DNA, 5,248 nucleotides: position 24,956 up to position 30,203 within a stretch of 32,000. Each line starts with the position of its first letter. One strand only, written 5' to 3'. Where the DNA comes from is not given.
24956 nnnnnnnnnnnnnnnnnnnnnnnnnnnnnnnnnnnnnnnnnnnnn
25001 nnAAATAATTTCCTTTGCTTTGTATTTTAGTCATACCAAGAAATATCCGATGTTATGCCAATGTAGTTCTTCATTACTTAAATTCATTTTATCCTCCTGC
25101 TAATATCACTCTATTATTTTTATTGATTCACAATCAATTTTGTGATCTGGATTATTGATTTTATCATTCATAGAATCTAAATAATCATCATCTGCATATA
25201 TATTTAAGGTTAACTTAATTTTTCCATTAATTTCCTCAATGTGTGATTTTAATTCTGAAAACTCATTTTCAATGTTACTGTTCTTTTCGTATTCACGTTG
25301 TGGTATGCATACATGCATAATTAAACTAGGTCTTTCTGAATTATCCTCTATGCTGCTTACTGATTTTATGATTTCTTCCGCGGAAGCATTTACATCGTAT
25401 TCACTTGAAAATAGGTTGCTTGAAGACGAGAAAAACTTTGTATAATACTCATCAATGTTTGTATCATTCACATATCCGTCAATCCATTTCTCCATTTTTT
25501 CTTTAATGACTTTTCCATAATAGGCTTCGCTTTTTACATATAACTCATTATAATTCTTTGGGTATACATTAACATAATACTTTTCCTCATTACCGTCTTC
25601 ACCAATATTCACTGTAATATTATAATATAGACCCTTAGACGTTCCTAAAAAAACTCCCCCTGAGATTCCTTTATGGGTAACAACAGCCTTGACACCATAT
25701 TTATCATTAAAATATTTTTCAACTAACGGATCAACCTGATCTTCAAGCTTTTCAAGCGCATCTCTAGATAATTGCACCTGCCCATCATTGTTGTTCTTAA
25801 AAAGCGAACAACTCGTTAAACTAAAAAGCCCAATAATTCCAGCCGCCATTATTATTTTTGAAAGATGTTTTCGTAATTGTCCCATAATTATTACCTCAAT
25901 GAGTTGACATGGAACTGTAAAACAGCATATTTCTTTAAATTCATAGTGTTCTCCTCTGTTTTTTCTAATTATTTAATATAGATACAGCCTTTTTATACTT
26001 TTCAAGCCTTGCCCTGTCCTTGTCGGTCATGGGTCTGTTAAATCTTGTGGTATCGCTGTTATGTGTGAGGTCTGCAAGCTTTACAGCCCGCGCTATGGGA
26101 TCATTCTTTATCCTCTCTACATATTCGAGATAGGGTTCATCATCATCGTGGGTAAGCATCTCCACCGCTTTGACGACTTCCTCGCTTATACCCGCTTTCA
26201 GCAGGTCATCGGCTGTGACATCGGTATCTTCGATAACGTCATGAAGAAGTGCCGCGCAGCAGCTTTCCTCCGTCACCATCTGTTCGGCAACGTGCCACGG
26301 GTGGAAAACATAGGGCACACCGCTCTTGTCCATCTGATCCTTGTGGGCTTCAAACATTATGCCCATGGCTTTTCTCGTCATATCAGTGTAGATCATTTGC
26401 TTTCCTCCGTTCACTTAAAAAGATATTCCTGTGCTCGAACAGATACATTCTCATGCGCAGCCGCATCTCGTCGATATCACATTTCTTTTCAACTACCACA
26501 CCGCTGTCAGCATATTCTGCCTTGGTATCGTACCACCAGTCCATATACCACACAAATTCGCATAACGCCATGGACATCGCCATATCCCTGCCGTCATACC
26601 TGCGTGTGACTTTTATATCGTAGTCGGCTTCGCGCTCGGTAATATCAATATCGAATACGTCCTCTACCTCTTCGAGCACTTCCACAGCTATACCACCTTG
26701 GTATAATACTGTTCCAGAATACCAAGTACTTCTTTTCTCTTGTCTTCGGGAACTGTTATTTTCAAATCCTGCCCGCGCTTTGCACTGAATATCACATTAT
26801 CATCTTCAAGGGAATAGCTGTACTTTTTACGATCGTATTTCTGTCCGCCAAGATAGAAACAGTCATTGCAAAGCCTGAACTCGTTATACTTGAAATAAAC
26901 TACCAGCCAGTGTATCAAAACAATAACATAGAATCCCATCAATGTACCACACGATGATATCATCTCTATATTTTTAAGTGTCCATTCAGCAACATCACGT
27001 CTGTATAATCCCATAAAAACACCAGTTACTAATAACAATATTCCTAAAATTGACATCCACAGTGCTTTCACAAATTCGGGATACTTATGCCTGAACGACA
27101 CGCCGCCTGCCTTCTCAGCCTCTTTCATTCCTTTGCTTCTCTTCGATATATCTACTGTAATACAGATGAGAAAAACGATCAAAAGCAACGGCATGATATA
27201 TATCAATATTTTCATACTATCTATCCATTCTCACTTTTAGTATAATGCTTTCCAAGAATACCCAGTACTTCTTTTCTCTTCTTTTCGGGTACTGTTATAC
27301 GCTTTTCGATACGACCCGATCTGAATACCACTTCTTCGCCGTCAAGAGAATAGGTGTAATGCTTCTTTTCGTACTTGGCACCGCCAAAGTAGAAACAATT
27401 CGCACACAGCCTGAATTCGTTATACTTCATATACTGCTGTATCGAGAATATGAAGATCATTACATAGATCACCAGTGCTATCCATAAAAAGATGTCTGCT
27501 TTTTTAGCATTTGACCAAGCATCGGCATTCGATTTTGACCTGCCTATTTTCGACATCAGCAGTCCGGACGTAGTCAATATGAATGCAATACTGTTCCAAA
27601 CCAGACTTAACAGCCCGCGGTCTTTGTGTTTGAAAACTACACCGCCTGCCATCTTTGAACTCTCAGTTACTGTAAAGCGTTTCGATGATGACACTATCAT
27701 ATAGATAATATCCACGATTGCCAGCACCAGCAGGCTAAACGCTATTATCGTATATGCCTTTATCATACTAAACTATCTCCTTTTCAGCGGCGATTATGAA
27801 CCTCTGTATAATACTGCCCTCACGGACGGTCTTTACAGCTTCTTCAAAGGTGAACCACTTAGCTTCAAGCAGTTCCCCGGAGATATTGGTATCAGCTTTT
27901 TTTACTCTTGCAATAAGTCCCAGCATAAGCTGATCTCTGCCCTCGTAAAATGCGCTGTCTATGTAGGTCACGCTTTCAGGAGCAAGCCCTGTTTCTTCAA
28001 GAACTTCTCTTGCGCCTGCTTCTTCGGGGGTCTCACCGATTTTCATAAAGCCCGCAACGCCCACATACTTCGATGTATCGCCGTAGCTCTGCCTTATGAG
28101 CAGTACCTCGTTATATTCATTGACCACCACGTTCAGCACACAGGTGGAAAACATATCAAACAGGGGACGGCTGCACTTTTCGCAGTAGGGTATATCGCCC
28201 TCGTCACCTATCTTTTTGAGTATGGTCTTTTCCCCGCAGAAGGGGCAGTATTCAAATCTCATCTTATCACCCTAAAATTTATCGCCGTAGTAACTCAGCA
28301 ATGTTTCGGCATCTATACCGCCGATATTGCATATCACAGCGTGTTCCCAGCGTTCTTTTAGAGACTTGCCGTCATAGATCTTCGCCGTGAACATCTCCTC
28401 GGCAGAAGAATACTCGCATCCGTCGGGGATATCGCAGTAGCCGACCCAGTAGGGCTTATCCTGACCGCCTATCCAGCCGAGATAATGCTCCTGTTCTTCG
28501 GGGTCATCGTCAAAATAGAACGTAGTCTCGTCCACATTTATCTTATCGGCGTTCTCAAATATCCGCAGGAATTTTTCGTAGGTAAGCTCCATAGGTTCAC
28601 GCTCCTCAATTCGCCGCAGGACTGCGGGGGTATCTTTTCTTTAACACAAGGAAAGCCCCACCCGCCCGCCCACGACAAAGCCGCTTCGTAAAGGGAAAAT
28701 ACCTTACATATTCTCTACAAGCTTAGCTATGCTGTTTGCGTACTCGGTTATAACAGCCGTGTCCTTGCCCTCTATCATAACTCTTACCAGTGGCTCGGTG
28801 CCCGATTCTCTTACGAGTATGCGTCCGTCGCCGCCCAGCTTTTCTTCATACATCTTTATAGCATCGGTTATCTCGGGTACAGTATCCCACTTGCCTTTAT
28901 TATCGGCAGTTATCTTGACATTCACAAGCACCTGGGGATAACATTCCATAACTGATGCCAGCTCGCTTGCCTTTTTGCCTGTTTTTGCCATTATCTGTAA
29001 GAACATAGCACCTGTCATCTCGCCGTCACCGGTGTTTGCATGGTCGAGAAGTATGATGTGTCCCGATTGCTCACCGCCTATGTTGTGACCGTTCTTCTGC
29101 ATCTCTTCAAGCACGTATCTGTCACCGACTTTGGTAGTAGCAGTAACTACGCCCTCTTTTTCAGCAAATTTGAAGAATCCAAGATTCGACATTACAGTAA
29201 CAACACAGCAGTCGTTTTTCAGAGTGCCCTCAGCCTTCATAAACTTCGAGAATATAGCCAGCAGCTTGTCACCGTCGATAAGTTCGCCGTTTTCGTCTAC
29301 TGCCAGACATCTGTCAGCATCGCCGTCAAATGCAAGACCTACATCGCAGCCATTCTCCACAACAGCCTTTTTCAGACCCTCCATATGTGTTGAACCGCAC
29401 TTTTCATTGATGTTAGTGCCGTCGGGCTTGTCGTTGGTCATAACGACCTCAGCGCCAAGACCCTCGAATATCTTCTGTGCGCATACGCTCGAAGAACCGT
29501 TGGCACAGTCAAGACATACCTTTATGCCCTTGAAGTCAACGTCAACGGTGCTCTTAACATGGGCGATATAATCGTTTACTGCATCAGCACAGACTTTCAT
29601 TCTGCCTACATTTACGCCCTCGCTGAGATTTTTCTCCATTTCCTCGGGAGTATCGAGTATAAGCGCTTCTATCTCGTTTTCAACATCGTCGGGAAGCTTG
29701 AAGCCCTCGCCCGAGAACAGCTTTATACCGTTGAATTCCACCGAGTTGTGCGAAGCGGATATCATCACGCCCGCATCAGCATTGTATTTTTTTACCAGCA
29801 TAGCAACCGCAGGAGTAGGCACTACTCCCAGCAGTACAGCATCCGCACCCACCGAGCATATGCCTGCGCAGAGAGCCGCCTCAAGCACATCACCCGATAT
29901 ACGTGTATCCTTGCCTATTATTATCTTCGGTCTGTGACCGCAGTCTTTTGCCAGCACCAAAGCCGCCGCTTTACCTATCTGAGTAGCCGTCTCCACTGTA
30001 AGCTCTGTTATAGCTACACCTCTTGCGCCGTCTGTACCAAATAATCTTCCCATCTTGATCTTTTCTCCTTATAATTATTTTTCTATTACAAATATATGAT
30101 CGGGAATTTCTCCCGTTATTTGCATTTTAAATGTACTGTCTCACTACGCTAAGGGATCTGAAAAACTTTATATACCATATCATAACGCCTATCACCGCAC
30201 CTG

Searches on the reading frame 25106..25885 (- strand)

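Call 8: search_protein_families(library=pfam, proteins=[window:25106-25885:-], max_evalue=1)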
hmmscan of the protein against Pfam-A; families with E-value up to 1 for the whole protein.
window:25106-25885:- (259 aa): 4 families
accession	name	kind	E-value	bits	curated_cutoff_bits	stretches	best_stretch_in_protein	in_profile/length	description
PF05615.18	THOC7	-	0.0044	17.8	28.7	1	126-245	3-125/136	Tho complex subunit 7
PF18241.6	AvrM-A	-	0.038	14.9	27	1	113-220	13-118/147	Flax-rust effector AvrM-A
PF05377.16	FlaC_arch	-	0.079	13.8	27.8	1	203-230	17-44/55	Flagella accessory protein C (FlaC)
PF22780.1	HI0933_like_1st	-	0.14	12.4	27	1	67-93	43-68/165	HI0933-like protein barrel and H2TH domain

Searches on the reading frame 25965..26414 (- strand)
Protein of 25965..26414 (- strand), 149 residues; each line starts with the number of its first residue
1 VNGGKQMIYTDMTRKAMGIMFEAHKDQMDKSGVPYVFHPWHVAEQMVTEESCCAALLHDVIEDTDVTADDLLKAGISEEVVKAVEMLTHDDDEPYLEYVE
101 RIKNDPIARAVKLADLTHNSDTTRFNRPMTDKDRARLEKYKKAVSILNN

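Call 57: search_protein_families(library=pfam, proteins=[window:25965-26414:-], max_evalue=0.001)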
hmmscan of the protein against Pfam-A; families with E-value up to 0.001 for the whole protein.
window:25965-26414:- (149 aa): 1 family
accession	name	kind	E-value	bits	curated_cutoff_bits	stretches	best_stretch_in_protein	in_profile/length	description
PF13328.12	HD_4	-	2e-07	31.3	27.2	1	20-90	5-77/156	HD domain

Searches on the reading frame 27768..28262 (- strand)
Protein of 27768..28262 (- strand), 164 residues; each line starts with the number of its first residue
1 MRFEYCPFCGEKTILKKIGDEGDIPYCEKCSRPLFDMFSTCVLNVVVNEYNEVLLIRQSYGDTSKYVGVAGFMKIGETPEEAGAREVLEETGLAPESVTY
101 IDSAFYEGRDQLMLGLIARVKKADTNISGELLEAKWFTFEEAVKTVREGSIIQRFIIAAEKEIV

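Call 57: search_protein_families(library=pfam, proteins=[window:27768-28262:-], max_evalue=0.001)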
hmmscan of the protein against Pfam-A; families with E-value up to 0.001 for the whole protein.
window:27768-28262:- (164 aa): 1 family
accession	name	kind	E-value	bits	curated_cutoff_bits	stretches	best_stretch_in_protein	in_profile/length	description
PF00293.34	NUDIX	-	3.9e-17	62.9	21.1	1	41-144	5-121/134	NUDIX domain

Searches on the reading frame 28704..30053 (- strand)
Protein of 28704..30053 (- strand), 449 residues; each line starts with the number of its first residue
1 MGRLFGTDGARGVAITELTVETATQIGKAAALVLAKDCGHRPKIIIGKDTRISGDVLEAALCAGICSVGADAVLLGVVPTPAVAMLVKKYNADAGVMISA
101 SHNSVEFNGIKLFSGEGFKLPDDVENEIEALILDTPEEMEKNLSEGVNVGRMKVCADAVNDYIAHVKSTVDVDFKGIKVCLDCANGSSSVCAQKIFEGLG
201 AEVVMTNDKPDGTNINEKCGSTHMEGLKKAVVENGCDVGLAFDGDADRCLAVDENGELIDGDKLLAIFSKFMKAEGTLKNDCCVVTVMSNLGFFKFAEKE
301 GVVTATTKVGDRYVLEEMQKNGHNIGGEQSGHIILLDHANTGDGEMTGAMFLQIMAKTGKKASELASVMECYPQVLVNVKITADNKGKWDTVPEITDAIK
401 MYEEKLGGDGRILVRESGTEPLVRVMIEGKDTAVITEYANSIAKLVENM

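Call 8: search_protein_families(library=pfam, proteins=[window:28704-30053:-], max_evalue=1)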
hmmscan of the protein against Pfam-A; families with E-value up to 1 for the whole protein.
window:28704-30053:- (449 aa): 4 families
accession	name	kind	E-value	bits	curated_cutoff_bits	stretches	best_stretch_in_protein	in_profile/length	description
PF02878.22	PGM_PMM_I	-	8.5e-42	142.6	22.5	1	3-134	2-133/138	Phosphoglucomutase/phosphomannomutase, alpha/beta/alpha domain I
PF02880.22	PGM_PMM_III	-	1.4e-33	115.9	20.7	1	260-371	1-114/115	Phosphoglucomutase/phosphomannomutase, alpha/beta/alpha domain III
PF02879.22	PGM_PMM_II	-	1.6e-18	67.6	29.3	1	161-256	2-103/103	Phosphoglucomutase/phosphomannomutase, alpha/beta/alpha domain II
PF00408.26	PGM_PMM_IV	-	9e-18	64.6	23.1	1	376-444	1-67/68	Phosphoglucomutase/phosphomannomutase, C-terminal domain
